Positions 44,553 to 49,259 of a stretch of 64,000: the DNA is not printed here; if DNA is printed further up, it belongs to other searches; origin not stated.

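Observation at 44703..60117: Five-gene operon: type III Mod/Res embedded between two giant helicase-nucleases and an AbiH/SIR2-like gene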

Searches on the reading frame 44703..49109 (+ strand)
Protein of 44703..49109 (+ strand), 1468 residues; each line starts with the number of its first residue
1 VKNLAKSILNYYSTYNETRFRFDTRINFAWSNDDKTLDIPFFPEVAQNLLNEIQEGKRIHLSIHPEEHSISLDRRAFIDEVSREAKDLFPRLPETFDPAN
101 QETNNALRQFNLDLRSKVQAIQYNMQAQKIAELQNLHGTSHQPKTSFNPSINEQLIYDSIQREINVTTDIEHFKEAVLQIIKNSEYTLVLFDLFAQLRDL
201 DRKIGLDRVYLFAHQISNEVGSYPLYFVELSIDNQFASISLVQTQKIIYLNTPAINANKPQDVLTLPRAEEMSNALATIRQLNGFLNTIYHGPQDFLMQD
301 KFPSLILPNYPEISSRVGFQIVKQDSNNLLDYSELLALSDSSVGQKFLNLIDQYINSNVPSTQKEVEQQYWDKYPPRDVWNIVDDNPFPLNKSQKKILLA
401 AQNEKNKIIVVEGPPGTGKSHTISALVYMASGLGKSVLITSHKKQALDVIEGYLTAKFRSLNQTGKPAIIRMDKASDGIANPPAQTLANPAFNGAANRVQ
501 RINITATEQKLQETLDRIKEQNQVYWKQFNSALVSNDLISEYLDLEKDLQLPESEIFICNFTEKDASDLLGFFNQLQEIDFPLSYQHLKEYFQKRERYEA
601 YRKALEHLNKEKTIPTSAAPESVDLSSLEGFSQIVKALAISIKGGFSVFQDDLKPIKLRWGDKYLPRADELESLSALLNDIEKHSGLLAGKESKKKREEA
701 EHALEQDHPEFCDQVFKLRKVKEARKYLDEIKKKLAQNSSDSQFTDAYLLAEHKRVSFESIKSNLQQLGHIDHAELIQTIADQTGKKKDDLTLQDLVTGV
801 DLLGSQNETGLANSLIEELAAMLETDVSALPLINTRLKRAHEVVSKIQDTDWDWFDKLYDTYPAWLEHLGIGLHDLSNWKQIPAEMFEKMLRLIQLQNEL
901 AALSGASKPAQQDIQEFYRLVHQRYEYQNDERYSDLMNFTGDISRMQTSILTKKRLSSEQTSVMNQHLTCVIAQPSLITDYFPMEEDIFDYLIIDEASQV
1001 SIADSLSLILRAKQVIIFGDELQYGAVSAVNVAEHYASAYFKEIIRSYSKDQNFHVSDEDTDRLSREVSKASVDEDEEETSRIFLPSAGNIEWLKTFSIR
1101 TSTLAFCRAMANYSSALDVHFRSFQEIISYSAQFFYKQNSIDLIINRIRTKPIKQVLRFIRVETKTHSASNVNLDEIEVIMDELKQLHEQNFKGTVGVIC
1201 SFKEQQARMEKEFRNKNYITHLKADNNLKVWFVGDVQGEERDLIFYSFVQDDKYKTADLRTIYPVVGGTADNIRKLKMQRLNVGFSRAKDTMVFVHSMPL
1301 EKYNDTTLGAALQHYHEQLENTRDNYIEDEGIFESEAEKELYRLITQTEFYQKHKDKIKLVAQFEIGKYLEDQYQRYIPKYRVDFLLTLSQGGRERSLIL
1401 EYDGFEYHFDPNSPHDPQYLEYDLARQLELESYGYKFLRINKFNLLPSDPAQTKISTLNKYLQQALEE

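Call 3: search_protein_families(library=pfam, proteins=[window:44703-49109:+], max_evalue=0.01)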
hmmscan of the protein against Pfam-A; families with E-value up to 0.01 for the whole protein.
window:44703-49109:+ (1468 aa): 8 families
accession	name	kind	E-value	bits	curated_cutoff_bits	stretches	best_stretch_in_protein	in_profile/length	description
PF13087.12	AAA_12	-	6.7e-16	58.9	27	1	1109-1295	9-191/195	AAA domain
PF13086.12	AAA_11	-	5.3e-15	56.3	27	2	390-585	2-147/257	AAA domain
PF13604.12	AAA_30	-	1.5e-13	51.4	27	2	390-455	2-67/191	AAA domain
PF13245.12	AAA_19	-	1.1e-07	32.5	25.1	1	402-456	7-63/134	AAA domain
PF01443.25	Viral_helicase1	-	5.9e-07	30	21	1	988-1047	59-122/228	Viral superfamily 1 RNA helicase core domain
PF25199.1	nSTAND_NTPase5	-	0.0015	18.8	34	1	394-477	29-107/145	Novel STAND NTPase 5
PF18741.7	MTES_1575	-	0.0024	18.4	38.2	0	1378-1443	22-79/96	REase_MTES_1575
PF05127.21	NAT10_TcmA_helicase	-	0.0033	17.7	22.7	0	410-465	1-57/176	RNA cytidine acetyltransferase NAT10/TcmA, helicase domain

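Call 4: search_protein_families(library=padloc, proteins=[window:44703-49109:+], max_evalue=0.01)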
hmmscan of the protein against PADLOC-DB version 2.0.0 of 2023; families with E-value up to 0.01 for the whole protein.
window:44703-49109:+ (1468 aa): 5 families
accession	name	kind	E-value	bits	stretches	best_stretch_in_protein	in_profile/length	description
PDLC03920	MkoA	-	2e-31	107.2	1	384-1303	610-1081/1112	-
PDLC05009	PDC-S37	-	5.7e-29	98.6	3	355-454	262-356/1550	-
PDLC03924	MkoC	-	2.6e-25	86.8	2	986-1331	668-980/1136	-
PDLC02194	Hhe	-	1.7e-19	66.6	3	378-452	418-486/1911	-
PDLC04140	mad8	-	1.5e-08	32.6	1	404-520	25-129/314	mads_8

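Call 5: search_protein_families(library=ncbifam, proteins=[window:44703-49109:+], max_evalue=0.01)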
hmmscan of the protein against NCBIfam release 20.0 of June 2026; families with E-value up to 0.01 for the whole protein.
window:44703-49109:+ (1468 aa): 9 families
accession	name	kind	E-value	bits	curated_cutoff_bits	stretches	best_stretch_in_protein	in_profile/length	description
NF058533.1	antiphage_ProA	equivalog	1.4e-29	102.2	1500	3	919-1023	1235-1338/1903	anti-phage protein ProA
NF042953.1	Hhe_antiphage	equivalog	4.8e-23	80.6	2000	3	353-452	290-387/1797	DUF4011 domain-containing anti-phage protein Hhe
TIGR00376.1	TIGR00376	hypoth_equivalog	1.2e-17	63.6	348.9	3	389-475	158-243/639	IGHMBP2 family helicase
NF040671.1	PLuB_AAA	exception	1.9e-08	32.2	999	2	986-1253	960-1204/1256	PLuB system helicase-like protein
TIGR01448.2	helicase_RecD2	equivalog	5.7e-07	28.1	500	1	352-439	279-364/713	SF1B family DNA helicase RecD2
TIGR01447.1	recD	equivalog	5.7e-05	21.9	310.15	0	388-427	144-184/597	exodeoxyribonuclease V subunit alpha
NF003227.0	PRK04195.1-2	equivalog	0.003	16.3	502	1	370-488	6-122/487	replication factor C large subunit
NF038214.1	IS21_help_AAA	equivalog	0.0055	16.4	200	0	404-441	88-125/232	IS21-like element helper ATPase IstB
TIGR03420.1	DnaA_homol_Hda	equivalog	0.008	15.7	194.8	0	401-446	33-78/226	DnaA regulatory inactivator Hda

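Call 21: find_homologous_proteins(query=window:44703-49109:+)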
Query window:44703-49109:+ (1468 aa): 1730 proteins with E <= 0.001 among 8000 candidates; the best 120 are listed.
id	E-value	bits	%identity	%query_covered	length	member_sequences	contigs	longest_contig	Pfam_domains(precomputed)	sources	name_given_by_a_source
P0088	0.0e+0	3212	98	100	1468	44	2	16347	PF13087.13,PF13086.13,PF01443.25,PF13604.13,PF13245.13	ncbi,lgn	-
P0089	0.0e+0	2658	80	100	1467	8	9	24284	PF13087.13,PF13086.13,PF01443.25,PF13604.13,PF13245.13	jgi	-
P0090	0.0e+0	1836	57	100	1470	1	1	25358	PF13087.13,PF13086.13,PF05127.22,PF01443.25,PF13604.13,PF13245.13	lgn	-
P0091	0.0e+0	1830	57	100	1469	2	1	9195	PF13087.13,PF13086.13,PF05127.22,PF01443.25,PF13604.13,PF13245.13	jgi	-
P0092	0.0e+0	1801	56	100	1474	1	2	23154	PF13087.13,PF13086.13,PF01443.25,PF13604.13,PF13245.13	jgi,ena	-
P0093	0.0e+0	1148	40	100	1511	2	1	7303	PF13087.13,PF13086.13,PF13604.13,PF13245.13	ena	-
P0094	0.0e+0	1145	40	100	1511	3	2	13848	PF13087.13,PF13086.13,PF13604.13,PF13245.13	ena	-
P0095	0.0e+0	1142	40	100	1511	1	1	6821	PF13087.13,PF13086.13,PF13604.13,PF13245.13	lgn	-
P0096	0.0e+0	1140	41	100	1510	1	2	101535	PF13087.13,PF13086.13,PF05127.22,PF13604.13,PF13245.13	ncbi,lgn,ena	-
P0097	0.0e+0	1135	40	100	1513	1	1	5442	PF13087.13,PF13086.13,PF13604.13,PF13245.13,PF09848.16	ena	-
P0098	0.0e+0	1133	39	100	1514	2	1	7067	PF13087.13,PF13086.13,PF13604.13,PF13245.13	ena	-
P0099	0.0e+0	1133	42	100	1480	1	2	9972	PF13087.13,PF13086.13,PF05127.22,PF01443.25,PF13604.13,PF13245.13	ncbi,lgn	-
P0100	0.0e+0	1132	41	100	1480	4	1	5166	PF13087.13,PF13086.13,PF05127.22,PF01443.25,PF13604.13,PF13245.13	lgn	-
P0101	0.0e+0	1129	54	44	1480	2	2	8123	PF13087.13,PF13086.13,PF01443.25,PF13604.13,PF13245.13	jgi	jgi:archaellum biogenesis ATPase FlaH/very-short-patch-repair endonuclease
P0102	0.0e+0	1127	40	100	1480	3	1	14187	PF13087.13,PF13086.13,PF05127.22,PF01443.25,PF13604.13,PF13245.13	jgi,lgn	jgi:very-short-patch-repair endonuclease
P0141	0.0e+0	1076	39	100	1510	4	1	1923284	PF13087.13,PF13086.13,PF13604.13,PF13245.13,PF13191.13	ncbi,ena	-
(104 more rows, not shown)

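Call 23: find_related_loci(query=A2, collection=metagenome_contigs, flank=10000)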
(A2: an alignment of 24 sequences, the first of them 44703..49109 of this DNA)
Query A2 (1468 aa) in metagenome_contigs; peptide patterns used: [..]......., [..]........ (x = any residue, [..] = any of these).
600 stretches matched a pattern (row limit reached: there are more); 416 encode a relative of the query (tblastn E <= 1e-3); the best 80 are kept; 79 distinct loci.
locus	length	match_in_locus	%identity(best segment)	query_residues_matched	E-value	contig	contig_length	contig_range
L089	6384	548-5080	41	1-1466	0e+0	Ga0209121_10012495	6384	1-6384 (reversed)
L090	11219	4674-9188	40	1-1467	0e+0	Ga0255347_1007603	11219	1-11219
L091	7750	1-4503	40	5-1467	0e+0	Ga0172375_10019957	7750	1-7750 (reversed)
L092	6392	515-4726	40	1-1466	0e+0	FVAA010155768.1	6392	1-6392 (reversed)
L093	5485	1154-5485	38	1-1393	0e+0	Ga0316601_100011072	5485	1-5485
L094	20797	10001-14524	39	1-1466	0e+0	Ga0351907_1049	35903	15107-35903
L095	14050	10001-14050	36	1-1338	0e+0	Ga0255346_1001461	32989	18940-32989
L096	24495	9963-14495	37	1-1466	0e+0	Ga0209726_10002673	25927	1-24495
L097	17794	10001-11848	55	858-1466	0e+0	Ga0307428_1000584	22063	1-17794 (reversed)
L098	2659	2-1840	54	861-1466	0e+0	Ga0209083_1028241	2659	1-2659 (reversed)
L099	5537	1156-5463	47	4-1466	0e+0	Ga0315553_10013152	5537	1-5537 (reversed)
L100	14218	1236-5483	47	1-1463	0e+0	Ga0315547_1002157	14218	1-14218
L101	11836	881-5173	48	1-1463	0e+0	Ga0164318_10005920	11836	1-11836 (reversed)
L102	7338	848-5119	43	1-1463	0e+0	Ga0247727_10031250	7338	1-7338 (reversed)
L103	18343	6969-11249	47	1-1463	0e+0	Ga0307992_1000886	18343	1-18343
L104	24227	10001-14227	45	1-1462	0e+0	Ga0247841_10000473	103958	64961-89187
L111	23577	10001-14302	49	1-1468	0e+0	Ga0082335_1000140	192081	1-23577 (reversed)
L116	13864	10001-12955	34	323-1468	7e-79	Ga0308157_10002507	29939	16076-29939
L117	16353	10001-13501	33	192-1463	4e-78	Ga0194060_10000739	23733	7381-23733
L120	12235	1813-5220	35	192-1468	1e-74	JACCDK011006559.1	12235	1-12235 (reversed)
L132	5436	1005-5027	33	160-1445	2e-70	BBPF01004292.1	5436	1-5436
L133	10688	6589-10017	33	192-1468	7e-70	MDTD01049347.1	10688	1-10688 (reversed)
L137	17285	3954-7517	32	160-1444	1e-68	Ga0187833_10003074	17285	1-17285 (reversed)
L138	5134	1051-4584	33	192-1468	1e-67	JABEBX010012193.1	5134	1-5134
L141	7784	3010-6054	33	331-1468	8e-67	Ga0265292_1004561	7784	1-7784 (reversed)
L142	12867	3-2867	32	349-1468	1e-66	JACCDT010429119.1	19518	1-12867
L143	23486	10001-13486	33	171-1467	5e-65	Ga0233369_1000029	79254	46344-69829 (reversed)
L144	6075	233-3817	30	319-1468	1e-64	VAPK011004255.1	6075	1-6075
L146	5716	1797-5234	32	198-1468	3e-64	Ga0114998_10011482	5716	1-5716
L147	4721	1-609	60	1273-1466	9e-64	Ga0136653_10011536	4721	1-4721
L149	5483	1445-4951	31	183-1468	1e-58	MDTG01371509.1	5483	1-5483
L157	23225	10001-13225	25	388-1440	9e-23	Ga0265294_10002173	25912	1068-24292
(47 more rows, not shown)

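Call 31: find_encoding_contigs(protein=P0089, flank=10000, max_places=3)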
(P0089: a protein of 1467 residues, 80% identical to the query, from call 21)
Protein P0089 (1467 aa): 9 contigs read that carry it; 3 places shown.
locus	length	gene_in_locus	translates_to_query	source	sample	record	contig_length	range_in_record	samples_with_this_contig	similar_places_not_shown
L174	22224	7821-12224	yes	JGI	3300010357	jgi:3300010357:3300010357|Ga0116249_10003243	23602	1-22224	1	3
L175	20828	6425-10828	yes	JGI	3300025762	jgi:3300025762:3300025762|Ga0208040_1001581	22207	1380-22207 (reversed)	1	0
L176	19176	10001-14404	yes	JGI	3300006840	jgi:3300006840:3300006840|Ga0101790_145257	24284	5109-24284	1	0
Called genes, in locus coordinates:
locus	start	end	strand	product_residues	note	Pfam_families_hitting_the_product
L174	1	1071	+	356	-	?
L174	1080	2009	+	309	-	PF22558:REase-ARP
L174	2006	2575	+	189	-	-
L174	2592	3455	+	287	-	-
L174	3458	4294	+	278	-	PF08238:Sel1, PF23310:TPR_27 (faint), PF08238:Sel1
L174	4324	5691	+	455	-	PF02811:PHP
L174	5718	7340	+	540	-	-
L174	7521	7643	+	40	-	-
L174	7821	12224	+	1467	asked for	PF01443:Viral_helicase1 (faint), PF13086:AAA_11, PF13245:AAA_19 (faint), PF13604:AAA_30 (weak), PF13087:AAA_12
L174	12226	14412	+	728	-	PF01555:N6_N4_Mtase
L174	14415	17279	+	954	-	PF04851:ResIII, PF18766:SWI2_SNF2 (weak)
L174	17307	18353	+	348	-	PF13289:SIR2_2 (weak)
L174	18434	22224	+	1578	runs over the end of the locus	PF04851:ResIII (weak), PF00270:DEAD, PF00271:Helicase_C, PF22982:WHD_HRQ1, PF09369:MZB, PF00929:RNase_T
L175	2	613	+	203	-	?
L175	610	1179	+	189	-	-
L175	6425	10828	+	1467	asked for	PF01443:Viral_helicase1 (faint), PF13086:AAA_11, PF13245:AAA_19 (faint), PF13604:AAA_30 (weak), PF13087:AAA_12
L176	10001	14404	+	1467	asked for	PF01443:Viral_helicase1 (faint), PF13086:AAA_11, PF13245:AAA_19 (faint), PF13604:AAA_30 (weak), PF13087:AAA_12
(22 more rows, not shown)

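Call 32: find_encoding_contigs(protein=P0092, flank=10000, max_places=2)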
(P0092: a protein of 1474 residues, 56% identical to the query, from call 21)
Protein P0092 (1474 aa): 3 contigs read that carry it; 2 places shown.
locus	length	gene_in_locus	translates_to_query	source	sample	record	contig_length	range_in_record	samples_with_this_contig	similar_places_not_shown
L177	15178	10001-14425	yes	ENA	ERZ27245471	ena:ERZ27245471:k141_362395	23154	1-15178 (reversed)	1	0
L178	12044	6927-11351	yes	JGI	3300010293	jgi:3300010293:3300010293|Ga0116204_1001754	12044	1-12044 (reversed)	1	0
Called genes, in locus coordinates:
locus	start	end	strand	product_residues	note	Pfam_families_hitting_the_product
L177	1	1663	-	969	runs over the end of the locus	PF00246:Peptidase_M14, PF22904:NOMO1-like_2nd (faint), PF13620:CarboxypepD_reg, PF13715:CarbopepD_reg_2 (weak), PF20773:InhA-like_MAM, PF00404:Dockerin_1, PF13860:FlgD_ig, PF18962:Por_Secre_tail (weak)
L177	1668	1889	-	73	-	-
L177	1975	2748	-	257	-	PF25087:GMPPB_C, PF00132:Hexapep (weak), PF25084:LbH_EIF2B (weak), PF25087:GMPPB_C (weak), PF00132:Hexapep (weak), PF13720:Acetyltransf_11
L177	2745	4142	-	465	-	PF03331:LpxC, PF07977:FabA, PF22817:ApeP-like (faint), PF22818:ApeI-like, PF03061:4HBT (weak)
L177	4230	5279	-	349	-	PF04613:LpxD, PF14602:Hexapep_2 (faint), PF21711:DCTN5 (faint), PF25084:LbH_EIF2B, PF25087:GMPPB_C (weak), PF00132:Hexapep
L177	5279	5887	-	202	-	PF03938:OmpH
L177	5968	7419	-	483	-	PF02347:GDC-P, PF00266:Aminotran_5 (weak), PF21478:GcvP2_C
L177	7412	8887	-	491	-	PF02347:GDC-P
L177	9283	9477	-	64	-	-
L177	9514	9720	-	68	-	-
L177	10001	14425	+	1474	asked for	PF01443:Viral_helicase1 (faint), PF13086:AAA_11, PF13245:AAA_19 (faint), PF13604:AAA_30, PF13087:AAA_12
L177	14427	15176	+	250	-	?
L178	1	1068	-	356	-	?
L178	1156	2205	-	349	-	PF04613:LpxD, PF14602:Hexapep_2 (faint), PF21711:DCTN5 (faint), PF25084:LbH_EIF2B, PF25087:GMPPB_C (weak), PF00132:Hexapep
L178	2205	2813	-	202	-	PF03938:OmpH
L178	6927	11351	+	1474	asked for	PF01443:Viral_helicase1 (faint), PF13086:AAA_11, PF13245:AAA_19 (faint), PF13604:AAA_30, PF13087:AAA_12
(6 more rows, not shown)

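Call 40: search_solved_structures(query=window:44703-49109:+, max_evalue=0.001)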
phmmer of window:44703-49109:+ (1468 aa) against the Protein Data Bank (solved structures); distinct sequences matched with E-value up to 0.001: 6.
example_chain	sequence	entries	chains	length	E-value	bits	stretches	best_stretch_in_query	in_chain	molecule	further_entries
5eaw_A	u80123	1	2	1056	3e-06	28.4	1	376-458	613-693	DNA replication ATP-dependent helicase/nuclease DNA2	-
5eax_A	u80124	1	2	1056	3e-06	28.4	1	376-458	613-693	DNA replication ATP-dependent helicase/nuclease DNA2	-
5ean_A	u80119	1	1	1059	3e-06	28.4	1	376-458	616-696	DNA replication ATP-dependent helicase/nuclease DNA2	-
5mzn_A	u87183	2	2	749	4.2e-05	24.6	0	1107-1256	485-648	Helicase SEN1,Helicase SEN1 | Helicase SEN1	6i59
4b3g_A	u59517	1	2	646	4.6e-05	24.5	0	390-468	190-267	DNA-BINDING PROTEIN SMUBP-2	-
4b3f_X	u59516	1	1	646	4.7e-05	24.5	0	390-468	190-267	DNA-BINDING PROTEIN SMUBP-2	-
